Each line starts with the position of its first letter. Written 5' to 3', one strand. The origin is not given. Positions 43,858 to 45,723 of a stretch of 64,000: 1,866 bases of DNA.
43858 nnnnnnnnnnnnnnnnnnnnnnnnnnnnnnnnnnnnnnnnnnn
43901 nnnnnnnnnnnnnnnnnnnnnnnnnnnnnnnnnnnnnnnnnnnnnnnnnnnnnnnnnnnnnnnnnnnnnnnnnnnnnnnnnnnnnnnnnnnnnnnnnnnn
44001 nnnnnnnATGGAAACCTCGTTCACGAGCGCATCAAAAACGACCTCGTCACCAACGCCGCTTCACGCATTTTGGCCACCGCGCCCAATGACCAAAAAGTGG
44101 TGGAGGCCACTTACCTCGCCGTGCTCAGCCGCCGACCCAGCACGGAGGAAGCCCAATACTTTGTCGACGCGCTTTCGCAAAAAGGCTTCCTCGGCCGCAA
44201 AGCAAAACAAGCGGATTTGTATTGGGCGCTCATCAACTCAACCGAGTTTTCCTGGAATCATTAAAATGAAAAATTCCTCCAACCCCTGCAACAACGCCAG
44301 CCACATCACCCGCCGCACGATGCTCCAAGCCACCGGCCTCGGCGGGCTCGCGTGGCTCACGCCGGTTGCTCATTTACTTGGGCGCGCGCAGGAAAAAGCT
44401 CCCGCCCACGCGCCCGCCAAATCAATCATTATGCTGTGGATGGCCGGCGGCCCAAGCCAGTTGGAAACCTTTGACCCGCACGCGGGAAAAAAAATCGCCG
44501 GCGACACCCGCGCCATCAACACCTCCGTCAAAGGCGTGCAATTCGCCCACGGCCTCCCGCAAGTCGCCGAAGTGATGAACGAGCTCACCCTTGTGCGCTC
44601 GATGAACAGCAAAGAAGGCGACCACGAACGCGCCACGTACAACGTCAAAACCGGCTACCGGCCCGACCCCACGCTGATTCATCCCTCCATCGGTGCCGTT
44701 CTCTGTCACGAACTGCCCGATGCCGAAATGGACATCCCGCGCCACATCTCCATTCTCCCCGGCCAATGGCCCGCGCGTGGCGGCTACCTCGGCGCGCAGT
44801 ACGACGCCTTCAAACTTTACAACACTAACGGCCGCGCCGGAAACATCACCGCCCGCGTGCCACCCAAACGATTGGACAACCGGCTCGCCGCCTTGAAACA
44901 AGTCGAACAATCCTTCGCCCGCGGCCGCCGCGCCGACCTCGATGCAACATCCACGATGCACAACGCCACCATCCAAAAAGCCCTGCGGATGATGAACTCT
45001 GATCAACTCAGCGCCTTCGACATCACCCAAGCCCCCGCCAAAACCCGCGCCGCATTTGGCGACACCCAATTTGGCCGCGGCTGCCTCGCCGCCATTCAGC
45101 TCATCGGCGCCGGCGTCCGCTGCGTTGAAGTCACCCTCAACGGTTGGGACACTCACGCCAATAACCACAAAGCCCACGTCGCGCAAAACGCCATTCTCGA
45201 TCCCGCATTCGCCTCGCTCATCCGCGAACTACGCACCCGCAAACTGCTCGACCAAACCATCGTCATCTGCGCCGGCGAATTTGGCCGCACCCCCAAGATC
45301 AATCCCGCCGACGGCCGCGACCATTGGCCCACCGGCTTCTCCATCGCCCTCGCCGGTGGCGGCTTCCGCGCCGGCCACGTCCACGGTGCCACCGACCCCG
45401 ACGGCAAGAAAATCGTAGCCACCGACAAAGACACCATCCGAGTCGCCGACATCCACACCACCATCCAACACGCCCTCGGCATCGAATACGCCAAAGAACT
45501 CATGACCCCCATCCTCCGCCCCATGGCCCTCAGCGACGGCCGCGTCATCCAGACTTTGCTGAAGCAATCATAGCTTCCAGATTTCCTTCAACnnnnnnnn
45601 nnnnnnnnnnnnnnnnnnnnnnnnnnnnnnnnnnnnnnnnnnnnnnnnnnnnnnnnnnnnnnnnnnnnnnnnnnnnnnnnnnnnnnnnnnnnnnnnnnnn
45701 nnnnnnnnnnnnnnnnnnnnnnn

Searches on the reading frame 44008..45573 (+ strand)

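Call 11: search_protein_families(library=pfam, proteins=[window:44008-45573:+], max_evalue=0.001)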
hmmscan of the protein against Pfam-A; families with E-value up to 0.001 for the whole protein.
window:44008-45573:+ (521 aa): 1 family
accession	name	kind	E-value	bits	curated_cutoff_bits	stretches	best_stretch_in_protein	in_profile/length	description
PF07394.17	DUF1501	-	4.7e-98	329.3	27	1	137-517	1-389/390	Protein of unknown function (DUF1501)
